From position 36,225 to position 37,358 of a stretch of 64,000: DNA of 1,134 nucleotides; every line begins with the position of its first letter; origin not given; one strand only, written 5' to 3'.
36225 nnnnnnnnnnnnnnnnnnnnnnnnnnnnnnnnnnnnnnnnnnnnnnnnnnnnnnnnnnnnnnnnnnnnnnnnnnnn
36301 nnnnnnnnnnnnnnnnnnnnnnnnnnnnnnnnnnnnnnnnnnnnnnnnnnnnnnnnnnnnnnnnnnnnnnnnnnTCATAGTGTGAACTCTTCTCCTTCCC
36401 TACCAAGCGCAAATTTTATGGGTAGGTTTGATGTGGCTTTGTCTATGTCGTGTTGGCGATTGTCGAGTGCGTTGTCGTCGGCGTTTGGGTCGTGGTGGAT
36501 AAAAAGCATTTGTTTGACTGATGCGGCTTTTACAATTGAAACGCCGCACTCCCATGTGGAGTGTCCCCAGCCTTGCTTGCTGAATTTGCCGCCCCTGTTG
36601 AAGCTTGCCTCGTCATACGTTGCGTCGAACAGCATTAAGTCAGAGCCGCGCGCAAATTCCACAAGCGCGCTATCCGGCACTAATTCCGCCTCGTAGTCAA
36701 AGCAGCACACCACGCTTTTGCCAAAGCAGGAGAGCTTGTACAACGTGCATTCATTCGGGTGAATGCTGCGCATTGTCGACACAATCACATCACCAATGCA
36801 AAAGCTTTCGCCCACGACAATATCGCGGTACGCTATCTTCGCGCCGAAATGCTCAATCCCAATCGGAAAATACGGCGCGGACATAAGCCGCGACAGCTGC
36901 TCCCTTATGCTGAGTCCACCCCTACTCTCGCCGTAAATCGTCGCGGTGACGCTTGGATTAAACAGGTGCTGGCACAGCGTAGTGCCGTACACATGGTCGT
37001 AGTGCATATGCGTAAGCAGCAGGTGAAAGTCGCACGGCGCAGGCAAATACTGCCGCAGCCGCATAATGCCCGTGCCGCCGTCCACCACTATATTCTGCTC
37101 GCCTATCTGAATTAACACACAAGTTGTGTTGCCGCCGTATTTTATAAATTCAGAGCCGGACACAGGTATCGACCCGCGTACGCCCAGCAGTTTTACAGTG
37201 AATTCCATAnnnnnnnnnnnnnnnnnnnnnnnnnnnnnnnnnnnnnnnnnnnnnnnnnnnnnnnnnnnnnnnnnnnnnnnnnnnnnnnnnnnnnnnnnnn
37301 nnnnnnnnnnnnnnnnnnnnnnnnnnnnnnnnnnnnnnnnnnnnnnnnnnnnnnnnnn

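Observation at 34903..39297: Operon ogg, glmU-like (degenerate nucleotidyltransferase motif), MBL-fold hydrolase and GAF/HD-GYP phosphodiesterase.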

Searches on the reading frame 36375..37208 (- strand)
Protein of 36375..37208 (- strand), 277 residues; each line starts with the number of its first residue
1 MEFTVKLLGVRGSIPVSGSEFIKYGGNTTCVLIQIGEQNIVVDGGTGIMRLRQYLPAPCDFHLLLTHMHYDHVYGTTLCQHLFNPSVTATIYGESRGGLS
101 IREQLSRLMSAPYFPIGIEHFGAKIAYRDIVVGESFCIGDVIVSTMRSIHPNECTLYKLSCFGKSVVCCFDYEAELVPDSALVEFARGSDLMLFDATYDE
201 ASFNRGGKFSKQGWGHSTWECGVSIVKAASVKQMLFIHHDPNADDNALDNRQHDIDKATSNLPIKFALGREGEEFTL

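Call 3: search_protein_families(library=pfam, proteins=[window:36375-37208:-], max_evalue=0.01)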
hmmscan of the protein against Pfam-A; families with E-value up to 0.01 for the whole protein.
window:36375-37208:- (277 aa): 2 families
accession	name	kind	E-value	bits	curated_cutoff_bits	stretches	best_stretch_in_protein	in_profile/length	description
PF12706.13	Lactamase_B_2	-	2.9e-11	43.8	27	1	39-239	2-200/200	Beta-lactamase superfamily domain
PF00753.33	Lactamase_B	-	6.6e-07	29.9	22.7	1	25-78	3-62/196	Metallo-beta-lactamase superfamily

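Call 4: search_protein_families(library=ncbifam, proteins=[window:36375-37208:-], max_evalue=0.01)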
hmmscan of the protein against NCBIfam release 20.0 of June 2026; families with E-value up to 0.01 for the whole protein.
window:36375-37208:- (277 aa): 9 families
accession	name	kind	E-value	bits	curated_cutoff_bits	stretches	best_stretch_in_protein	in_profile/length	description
NF041851.1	cyc_nuc_deg_phdiest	equivalog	5e-13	49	400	1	31-247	23-229/253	cyclic nucleotide-degrading phosphodiesterase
NF000801.0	PRK00055.1-3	equivalog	3e-12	46.2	252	2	177-244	214-276/307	ribonuclease Z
TIGR02651.1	RNase_Z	equivalog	4.2e-12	45.7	292.95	2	180-258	214-287/302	ribonuclease Z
NF000800.0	PRK00055.1-1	equivalog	7.6e-05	21.8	398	0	177-247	214-279/305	ribonuclease Z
NF002553.0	PRK02113.1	equivalog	0.00014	21.3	386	1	29-152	36-153/252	MBL fold metallo-hydrolase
TIGR03307.1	PhnP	equivalog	0.0003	20.2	272.25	1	27-75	36-82/249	phosphonate metabolism protein PhnP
TIGR02649.1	true_RNase_BN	exception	0.00053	19.1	563.7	0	176-248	212-279/304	ribonuclease BN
NF041257.1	GntH_guanitoxin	equivalog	0.00076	18.4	333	0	18-73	21-81/374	guanitoxin biosynthesis MBL fold metallo-hydrolase GntH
NF047919.1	lactonase_YtnP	equivalog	0.007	15.6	425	0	63-81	103-121/274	YtnP family quorum-quenching lactonase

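Call 18: search_solved_structures(query=window:36375-37208:-, show_alignments=2, max_evalue=0.01)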
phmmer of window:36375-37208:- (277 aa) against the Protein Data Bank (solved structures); distinct sequences matched with E-value up to 0.01: 4.
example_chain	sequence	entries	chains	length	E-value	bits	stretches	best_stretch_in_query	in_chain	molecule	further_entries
1zkp_A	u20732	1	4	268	1.5e-06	30.9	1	25-241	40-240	hypothetical protein BA1088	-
6kns_A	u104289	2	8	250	0.00019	24.1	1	28-198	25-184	Putative metal-dependent hydrolase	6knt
1y44_A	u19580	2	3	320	0.00074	22.1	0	62-129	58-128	Ribonuclease Z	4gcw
2cbn_A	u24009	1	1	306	0.0057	19.2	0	178-248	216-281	RIBONUCLEASE Z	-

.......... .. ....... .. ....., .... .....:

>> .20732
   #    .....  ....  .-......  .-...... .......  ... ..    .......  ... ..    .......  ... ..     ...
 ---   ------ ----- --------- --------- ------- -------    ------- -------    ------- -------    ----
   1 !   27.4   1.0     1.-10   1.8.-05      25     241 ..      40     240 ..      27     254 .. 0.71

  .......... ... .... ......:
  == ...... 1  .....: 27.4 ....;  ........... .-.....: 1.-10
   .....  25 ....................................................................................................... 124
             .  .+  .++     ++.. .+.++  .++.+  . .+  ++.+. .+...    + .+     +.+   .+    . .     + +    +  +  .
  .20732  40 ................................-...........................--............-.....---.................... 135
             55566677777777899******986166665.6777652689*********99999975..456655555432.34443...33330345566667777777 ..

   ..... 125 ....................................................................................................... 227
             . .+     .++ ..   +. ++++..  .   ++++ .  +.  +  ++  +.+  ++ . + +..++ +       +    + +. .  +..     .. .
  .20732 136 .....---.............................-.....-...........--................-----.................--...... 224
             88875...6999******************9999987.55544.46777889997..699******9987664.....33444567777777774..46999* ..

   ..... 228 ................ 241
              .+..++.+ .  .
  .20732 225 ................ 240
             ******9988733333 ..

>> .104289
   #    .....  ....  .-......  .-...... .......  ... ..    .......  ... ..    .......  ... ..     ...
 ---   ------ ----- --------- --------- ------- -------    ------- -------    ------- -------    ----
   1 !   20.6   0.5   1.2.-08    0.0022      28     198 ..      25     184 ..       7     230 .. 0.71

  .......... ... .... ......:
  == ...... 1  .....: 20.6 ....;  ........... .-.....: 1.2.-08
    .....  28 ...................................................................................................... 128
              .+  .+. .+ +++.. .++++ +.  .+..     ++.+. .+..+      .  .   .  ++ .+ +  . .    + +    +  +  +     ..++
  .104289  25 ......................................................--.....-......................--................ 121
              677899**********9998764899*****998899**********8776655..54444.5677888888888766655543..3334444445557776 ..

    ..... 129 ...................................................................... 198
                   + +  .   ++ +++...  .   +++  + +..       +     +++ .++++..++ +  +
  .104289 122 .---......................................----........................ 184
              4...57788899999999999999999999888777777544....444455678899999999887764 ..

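Call 31: find_related_loci(query=A3, collection=metagenome_contigs, flank=6000)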
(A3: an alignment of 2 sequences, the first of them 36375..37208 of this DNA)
Query A3 (277 aa) in metagenome_contigs; peptide patterns used: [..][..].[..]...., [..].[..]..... (x = any residue, [..] = any of these).
600 stretches matched a pattern (row limit reached: there are more); 221 encode a relative of the query (tblastn E <= 1e-3); the best 80 are kept; 80 distinct loci.
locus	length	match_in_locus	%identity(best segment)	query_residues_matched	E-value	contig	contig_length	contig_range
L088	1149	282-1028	39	3-250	5e-60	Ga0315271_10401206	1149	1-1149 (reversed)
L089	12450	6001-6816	37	5-277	7e-56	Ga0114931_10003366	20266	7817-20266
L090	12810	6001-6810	37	2-272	2e-54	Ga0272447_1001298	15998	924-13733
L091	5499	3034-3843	38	2-272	4e-54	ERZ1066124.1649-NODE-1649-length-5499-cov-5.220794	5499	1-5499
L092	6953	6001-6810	36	2-272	8e-54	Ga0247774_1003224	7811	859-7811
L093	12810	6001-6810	36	2-272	2e-53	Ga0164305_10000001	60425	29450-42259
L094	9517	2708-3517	35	2-272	1e-52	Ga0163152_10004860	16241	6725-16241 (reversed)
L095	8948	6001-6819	36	3-277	6e-52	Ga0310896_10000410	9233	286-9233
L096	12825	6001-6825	35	2-277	9e-52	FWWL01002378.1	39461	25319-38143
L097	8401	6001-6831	34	2-277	6e-52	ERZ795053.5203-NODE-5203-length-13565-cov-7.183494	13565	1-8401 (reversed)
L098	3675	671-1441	36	2-257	3e-51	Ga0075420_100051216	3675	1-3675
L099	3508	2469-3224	38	2-250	3e-51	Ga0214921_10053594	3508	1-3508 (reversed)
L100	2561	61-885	33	3-277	3e-51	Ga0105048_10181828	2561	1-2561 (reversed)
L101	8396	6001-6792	36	5-272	5e-51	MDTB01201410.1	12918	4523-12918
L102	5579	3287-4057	36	1-258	2e-50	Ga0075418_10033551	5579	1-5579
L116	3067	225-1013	34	2-272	5e-49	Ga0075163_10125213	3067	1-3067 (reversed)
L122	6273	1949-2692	37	2-249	2e-48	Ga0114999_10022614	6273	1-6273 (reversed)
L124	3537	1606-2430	32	1-277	2e-48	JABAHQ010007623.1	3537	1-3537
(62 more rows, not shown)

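Call 53: find_homologous_proteins(query=window:36375-37208:-, max_evalue=1e-10)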
Query window:36375-37208:- (277 aa): 883 proteins with E <= 1e-10 among 1208 candidates; the best 120 are listed.
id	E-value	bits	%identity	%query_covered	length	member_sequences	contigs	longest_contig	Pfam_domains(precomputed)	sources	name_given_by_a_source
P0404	7.3e-189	644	100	100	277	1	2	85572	PF12706.14,PF00753.34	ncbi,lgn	-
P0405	1.1e-53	200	40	90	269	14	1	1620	PF12706.14,PF23023.2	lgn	-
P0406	1.1e-53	200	40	99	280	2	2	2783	PF12706.14,PF00753.34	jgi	jgi:phosphoribosyl 1,2-cyclic phosphodiesterase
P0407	2.9e-53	199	38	99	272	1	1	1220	PF12706.14,PF23023.2,PF00753.34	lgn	-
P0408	1.8e-52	196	39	93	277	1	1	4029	PF12706.14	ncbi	ncbi:MAG: MBL fold metallo-hydrolase [Archangium sp.]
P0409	2.5e-52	196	38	100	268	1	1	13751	PF12706.14,PF23023.2,PF00753.34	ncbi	-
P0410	2.7e-52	196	40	90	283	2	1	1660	PF12706.14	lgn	-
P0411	3.7e-52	195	41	99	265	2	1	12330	PF12706.14,PF00753.34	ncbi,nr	ncbi:MAG: MBL fold metallo-hydrolase [Oscillospiraceae bacterium]|nr:MBL fold metallo-hydrolase [Osc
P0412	5.0e-52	195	40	90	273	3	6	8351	PF12706.14,PF23023.2,PF00753.34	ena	-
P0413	1.1e-51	194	37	96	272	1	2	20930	PF12706.14,PF23023.2,PF00753.34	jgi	jgi:phosphoribosyl 1,2-cyclic phosphodiesterase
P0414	2.3e-51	193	39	98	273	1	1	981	PF12706.14,PF23023.2,PF00753.34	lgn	-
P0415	3.0e-51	192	38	97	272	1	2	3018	PF12706.14,PF23023.2,PF00753.34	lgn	-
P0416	1.3e-50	190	39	99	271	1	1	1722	PF12706.14,PF23023.2,PF00753.34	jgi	jgi:phosphoribosyl 1,2-cyclic phosphodiesterase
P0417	1.6e-50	190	39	92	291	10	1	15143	PF12706.14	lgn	-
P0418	1.8e-48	183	40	87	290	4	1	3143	PF12706.14,PF23023.2,PF00753.34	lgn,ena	-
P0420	1.0e-47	181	36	98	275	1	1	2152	PF12706.14,PF23023.2,PF00753.34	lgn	-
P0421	1.1e-47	181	38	100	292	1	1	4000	PF12706.14,PF23023.2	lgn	-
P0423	1.6e-47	180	37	88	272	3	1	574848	PF12706.14,PF23023.2,PF00753.34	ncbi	ncbi:MAG: MBL fold metallo-hydrolase [Myxococcota bacterium]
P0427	5.6e-46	175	34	85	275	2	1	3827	PF12706.14,PF23023.2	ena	-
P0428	7.1e-46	175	36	90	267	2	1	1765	PF12706.14,PF23023.2,PF00753.34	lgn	-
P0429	8.4e-46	175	39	88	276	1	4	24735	PF12706.14,PF23023.2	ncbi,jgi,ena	-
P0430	1.1e-45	174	37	84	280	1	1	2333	PF12706.14,PF23023.2,PF00753.34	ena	-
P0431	1.6e-45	174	36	99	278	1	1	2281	PF12706.14,PF23023.2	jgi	jgi:phosphoribosyl 1,2-cyclic phosphodiesterase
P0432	2.0e-45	173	33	99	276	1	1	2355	PF12706.14,PF23023.2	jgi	-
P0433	3.3e-45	173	34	99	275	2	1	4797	PF12706.14,PF23023.2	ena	-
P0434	1.1e-44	171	37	100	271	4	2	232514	PF12706.14,PF00753.34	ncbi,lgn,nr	ncbi:MBL fold metallo-hydrolase [Butyrivibrio sp. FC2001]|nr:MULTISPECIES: MBL fold metallo-hydrolas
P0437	2.1e-44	170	37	84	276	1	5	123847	PF12706.14,PF23023.2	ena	-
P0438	2.5e-44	170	37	84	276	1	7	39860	PF12706.14,PF23023.2,PF00753.34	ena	-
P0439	3.3e-44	169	36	100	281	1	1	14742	PF12706.14,PF23023.2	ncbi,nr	ncbi:MAG: MBL fold metallo-hydrolase [Myxococcales bacterium]|nr:MBL fold metallo-hydrolase [Myxococ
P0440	4.3e-44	169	39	89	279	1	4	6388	PF12706.14,PF23023.2,PF00753.34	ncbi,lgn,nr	ncbi:MAG TPA: MBL fold metallo-hydrolase [Syntrophaceae bacterium]|nr:MBL fold metallo-hydrolase [Sy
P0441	4.6e-44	169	35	88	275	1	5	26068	PF12706.14,PF23023.2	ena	-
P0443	9.0e-44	168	33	91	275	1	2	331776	PF12706.14,PF23023.2,PF00753.34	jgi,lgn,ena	jgi:phosphoribosyl 1,2-cyclic phosphodiesterase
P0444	1.0e-43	168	32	95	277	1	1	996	PF12706.14,PF23023.2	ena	-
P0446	2.2e-43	167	39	89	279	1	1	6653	PF12706.14,PF23023.2,PF00753.34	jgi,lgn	jgi:phosphoribosyl 1,2-cyclic phosphodiesterase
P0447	2.5e-43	166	37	89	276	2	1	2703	PF12706.14,PF23023.2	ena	-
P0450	2.8e-43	166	39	89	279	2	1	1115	PF12706.14,PF23023.2,PF00753.34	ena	-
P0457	3.1e-43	166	36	89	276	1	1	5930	PF12706.14,PF23023.2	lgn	-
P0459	3.2e-43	166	34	94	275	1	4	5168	PF12706.14,PF23023.2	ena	-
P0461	3.4e-43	166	35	99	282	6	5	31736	PF12706.14,PF23023.2,PF00753.34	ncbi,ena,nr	ncbi:MAG: MBL fold metallo-hydrolase [Leptospiraceae bacterium]|nr:MBL fold metallo-hydrolase [Lepto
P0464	4.2e-43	166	33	98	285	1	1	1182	PF12706.14,PF23023.2,PF00753.34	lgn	-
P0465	4.4e-43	166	33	90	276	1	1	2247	PF12706.14,PF23023.2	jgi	jgi:phosphoribosyl 1,2-cyclic phosphodiesterase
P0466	4.9e-43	165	35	90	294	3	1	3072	PF12706.14,PF23023.2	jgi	jgi:phosphoribosyl 1,2-cyclic phosphodiesterase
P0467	5.0e-43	165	36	93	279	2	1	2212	PF12706.14,PF23023.2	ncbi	-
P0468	5.0e-43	165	38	89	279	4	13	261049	PF12706.14,PF23023.2,PF00753.34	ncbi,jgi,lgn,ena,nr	ncbi:MAG: MBL fold metallo-hydrolase [Smithellaceae bacterium]|nr:MBL fold metallo-hydrolase [Syntro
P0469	7.3e-43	165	33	88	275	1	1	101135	PF12706.14,PF23023.2,PF00753.34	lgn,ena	-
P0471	7.9e-43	165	39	89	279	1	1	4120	PF12706.14,PF23023.2,PF00753.34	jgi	jgi:phosphoribosyl 1,2-cyclic phosphodiesterase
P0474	9.5e-43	165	35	99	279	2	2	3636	PF12706.14,PF23023.2,PF00753.34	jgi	-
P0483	2.6e-42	163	38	88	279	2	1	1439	PF12706.14,PF23023.2,PF00753.34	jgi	-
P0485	3.6e-42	163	37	85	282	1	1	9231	PF12706.14,PF23023.2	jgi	jgi:phosphoribosyl 1,2-cyclic phosphodiesterase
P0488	6.3e-42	162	36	89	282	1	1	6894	PF12706.14,PF23023.2,PF00753.34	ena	-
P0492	9.0e-42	161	38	89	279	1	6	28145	PF12706.14,PF23023.2,PF00753.34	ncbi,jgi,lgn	jgi:phosphoribosyl 1,2-cyclic phosphodiesterase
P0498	1.3e-41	161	37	89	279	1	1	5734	PF12706.14,PF23023.2,PF00753.34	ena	-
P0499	1.4e-41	161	36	91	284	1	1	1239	PF12706.14,PF23023.2,PF00753.34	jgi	jgi:phosphoribosyl 1,2-cyclic phosphodiesterase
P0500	2.0e-41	160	33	84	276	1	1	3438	PF12706.14,PF23023.2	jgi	jgi:phosphoribosyl 1,2-cyclic phosphodiesterase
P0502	2.9e-41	160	37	89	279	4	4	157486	PF12706.14,PF23023.2,PF00753.34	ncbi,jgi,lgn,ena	jgi:phosphoribosyl 1,2-cyclic phosphodiesterase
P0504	3.7e-41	159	36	89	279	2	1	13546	PF12706.14,PF23023.2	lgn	-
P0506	7.2e-41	158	38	89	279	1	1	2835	PF12706.14,PF23023.2,PF00753.34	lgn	-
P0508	1.1e-40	158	37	89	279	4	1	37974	PF12706.14,PF23023.2,PF00753.34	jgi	-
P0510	1.6e-40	157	36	89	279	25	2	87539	PF12706.14,PF23023.2,PF00753.34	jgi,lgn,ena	jgi:phosphoribosyl 1,2-cyclic phosphodiesterase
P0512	2.5e-40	157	38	89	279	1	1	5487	PF12706.14,PF23023.2,PF00753.34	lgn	-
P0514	2.6e-40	157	36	89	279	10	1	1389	PF12706.14,PF23023.2,PF00753.34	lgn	-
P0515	3.2e-40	156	34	85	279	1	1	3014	PF12706.14,PF23023.2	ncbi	-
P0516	3.4e-40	156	34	99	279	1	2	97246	PF12706.14,PF23023.2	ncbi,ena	-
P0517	3.6e-40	156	37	89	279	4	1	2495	PF12706.14,PF23023.2,PF00753.34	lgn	-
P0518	3.6e-40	156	37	88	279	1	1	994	PF12706.14,PF23023.2,PF00753.34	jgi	-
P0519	4.8e-40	156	37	89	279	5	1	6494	PF12706.14,PF23023.2,PF00753.34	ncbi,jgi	jgi:phosphoribosyl 1,2-cyclic phosphodiesterase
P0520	6.0e-40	155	33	98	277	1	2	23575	PF12706.14,PF23023.2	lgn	-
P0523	7.9e-40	155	35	89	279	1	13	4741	PF12706.14,PF23023.2,PF00753.34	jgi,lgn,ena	-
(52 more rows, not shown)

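Call 55: find_encoding_contigs(protein=P0411, flank=4000, max_places=1)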
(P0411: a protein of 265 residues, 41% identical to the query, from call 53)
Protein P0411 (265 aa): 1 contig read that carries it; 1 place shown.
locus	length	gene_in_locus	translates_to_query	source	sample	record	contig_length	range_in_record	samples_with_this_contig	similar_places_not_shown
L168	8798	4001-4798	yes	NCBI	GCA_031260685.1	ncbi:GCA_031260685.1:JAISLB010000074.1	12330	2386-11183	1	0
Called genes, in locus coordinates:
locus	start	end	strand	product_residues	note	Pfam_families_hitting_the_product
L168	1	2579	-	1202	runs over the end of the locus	PF07695:7TMR-DISM_7TM, PF00512:HisKA, PF02518:HATPase_c, PF00072:Response_reg, PF01627:Hpt (weak)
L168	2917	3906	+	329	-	PF01208:URO-D (weak)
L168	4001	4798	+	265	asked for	PF00753:Lactamase_B (weak), PF12706:Lactamase_B_2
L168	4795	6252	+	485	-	PF01590:GAF, PF13487:HD_5, PF01966:HD (weak)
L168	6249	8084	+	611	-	PF05226:CHASE2, PF00211:Guanylate_cyc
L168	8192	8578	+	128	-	PF01475:FUR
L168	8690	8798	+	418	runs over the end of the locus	PF00753:Lactamase_B, PF19583:ODP, PF00258:Flavodoxin_1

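Call 56: find_encoding_contigs(protein=P0434, flank=4000, max_places=1)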
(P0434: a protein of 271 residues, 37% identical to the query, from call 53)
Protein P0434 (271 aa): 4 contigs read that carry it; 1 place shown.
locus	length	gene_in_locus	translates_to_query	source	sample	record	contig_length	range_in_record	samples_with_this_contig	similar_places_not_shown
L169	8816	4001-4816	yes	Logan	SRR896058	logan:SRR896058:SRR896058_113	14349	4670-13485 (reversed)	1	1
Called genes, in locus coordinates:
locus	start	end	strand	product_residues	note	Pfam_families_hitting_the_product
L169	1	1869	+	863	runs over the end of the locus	PF02861:Clp_N, PF23569:NBD_SMAX1, PF00004:AAA, PF17871:AAA_lid_9, PF00004:AAA, PF07724:AAA_2, PF07728:AAA_5, PF10431:ClpB_D2-small, +12 more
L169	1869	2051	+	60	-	PF14056:DUF4250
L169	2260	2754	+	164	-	PF00027:cNMP_binding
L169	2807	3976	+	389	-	PF04773:FecR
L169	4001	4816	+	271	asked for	PF00753:Lactamase_B, PF12706:Lactamase_B_2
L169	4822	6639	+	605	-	PF05226:CHASE2, PF00211:Guanylate_cyc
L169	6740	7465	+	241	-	PF19567:CpsB_CapC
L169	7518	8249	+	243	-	PF02706:Wzz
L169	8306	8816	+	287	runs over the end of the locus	PF09140:MipZ (faint), PF10609:ParA, PF13614:AAA_31, PF01656:CbiA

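Call 57: find_encoding_contigs(protein=P0409, flank=4000, max_places=1)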
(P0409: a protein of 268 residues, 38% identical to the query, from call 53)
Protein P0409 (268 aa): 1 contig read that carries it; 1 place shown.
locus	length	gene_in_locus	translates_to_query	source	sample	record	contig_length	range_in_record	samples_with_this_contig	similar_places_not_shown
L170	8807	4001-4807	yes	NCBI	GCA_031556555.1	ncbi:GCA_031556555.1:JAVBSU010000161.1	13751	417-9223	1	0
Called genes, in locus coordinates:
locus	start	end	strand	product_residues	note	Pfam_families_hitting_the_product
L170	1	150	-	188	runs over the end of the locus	?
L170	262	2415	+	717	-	PF09371:Tex_N, PF22706:Tex_central_region, PF14639:YqgF, PF16921:Tex_YqgF, PF12836:HHH_3, PF17674:HHH_9, PF00575:S1, PF23459:S1_RRP5, +1 more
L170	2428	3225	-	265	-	PF06560:GPI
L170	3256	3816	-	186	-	PF20122:DUF6512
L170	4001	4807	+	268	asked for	PF00753:Lactamase_B, PF23023:Anti-Pycsar_Apyc1 (weak), PF12706:Lactamase_B_2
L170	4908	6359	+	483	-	PF01590:GAF, PF13185:GAF_2 (weak), PF01966:HD (faint), PF13487:HD_5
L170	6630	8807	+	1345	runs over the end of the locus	PF04773:FecR (weak)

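Call 78: search_protein_families(library=padloc, proteins=[window:36375-37208:-], max_evalue=0.001)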
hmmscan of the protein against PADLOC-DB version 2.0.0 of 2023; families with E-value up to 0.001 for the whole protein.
window:36375-37208:- (277 aa): 0 families

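Call 79: search_protein_families(library=pfam, proteins=[L168:4001-4798:+, L116:1022-2593:+, L122:2764-3651:+, L124:2450-3537:+], max_evalue=0.001)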
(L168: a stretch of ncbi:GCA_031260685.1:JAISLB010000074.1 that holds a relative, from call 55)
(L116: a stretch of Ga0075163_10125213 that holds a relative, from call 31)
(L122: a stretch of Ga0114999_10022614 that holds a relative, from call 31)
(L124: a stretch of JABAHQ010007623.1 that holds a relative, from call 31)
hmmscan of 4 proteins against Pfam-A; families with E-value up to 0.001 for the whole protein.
L168:4001-4798:+ (265 aa): 3 families
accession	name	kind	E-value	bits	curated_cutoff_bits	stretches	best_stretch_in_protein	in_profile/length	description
PF12706.13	Lactamase_B_2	-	2.3e-22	80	27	1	41-233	3-200/200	Beta-lactamase superfamily domain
PF00753.33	Lactamase_B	-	2.2e-06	28.2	22.7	1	26-175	3-154/196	Metallo-beta-lactamase superfamily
PF16661.11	Lactamase_B_6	-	8.3e-05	22.5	27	0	137-174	128-165/193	Metallo-beta-lactamase superfamily domain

L116:1022-2593:+ (523 aa): 11 families
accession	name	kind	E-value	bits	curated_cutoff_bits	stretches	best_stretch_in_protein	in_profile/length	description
PF00158.32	Sigma54_activat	-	1.4e-66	223.8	20.2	1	206-373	1-168/168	Sigma-54 interaction domain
PF01590.32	GAF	-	4e-22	79.6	22.4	1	49-184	1-133/133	GAF domain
PF25601.1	AAA_lid_14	-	1.4e-21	76.5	27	1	382-451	4-73/87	AAA+ ATPase lid domain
PF13185.12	GAF_2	-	4.1e-19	69.6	28.6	1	49-185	3-136/136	GAF domain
PF14532.12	Sigma54_activ_2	-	1.1e-18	68.3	25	1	207-377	1-138/138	Sigma-54 interaction domain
PF13492.12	GAF_3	-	2.4e-12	47.8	27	1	49-185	1-128/129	GAF domain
PF02954.25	HTH_8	-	8.6e-09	35.4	22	1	485-520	2-37/42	Bacterial regulatory protein, Fis family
PF07728.20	AAA_5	-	5.5e-06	26.9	22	1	230-348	2-123/139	AAA domain (dynein-related subfamily)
PF00004.35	AAA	-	3.3e-05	24.8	21.2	1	230-348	1-110/131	ATPase family associated with various cellular activities (AAA)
PF01078.27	Mg_chelatase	-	0.00028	20.8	20.3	0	288-348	96-158/207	Magnesium chelatase, subunit ChlI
PF13191.12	AAA_16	-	0.00083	20.3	32.6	0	223-276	19-79/167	AAA ATPase domain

L122:2764-3651:+ (295 aa): 1 family
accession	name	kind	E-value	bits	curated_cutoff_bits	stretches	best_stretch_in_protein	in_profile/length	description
PF13578.12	Methyltransf_24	-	1.9e-11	45.2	26.3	1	112-216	1-105/105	Methyltransferase domain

L124:2450-3537:+ (362 aa): 10 families
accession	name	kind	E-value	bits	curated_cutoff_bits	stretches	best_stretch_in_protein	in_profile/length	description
PF00158.32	Sigma54_activat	-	1.4e-61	207.5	20.2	2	206-306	1-101/168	Sigma-54 interaction domain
PF01590.32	GAF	-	9.6e-21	75.1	22.4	1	45-182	1-133/133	GAF domain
PF13185.12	GAF_2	-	1.2e-18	68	28.6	1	44-182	2-135/136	GAF domain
PF14532.12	Sigma54_activ_2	-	1.2e-13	51.9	25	1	207-273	1-67/138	Sigma-54 interaction domain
PF13492.12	GAF_3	-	1.4e-13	51.8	27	1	45-183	1-128/129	GAF domain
PF01078.27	Mg_chelatase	-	8.5e-07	29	20.3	0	218-248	13-43/207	Magnesium chelatase, subunit ChlI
PF07728.20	AAA_5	-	1.2e-06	29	22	1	230-361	2-95/139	AAA domain (dynein-related subfamily)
PF13191.12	AAA_16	-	2.4e-05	25.3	32.6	1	206-272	2-71/167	AAA ATPase domain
PF00004.35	AAA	-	0.00014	22.7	21.2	1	230-318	1-74/131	ATPase family associated with various cellular activities (AAA)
PF13401.12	AAA_22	-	0.00064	20.5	27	0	228-265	6-43/130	AAA domain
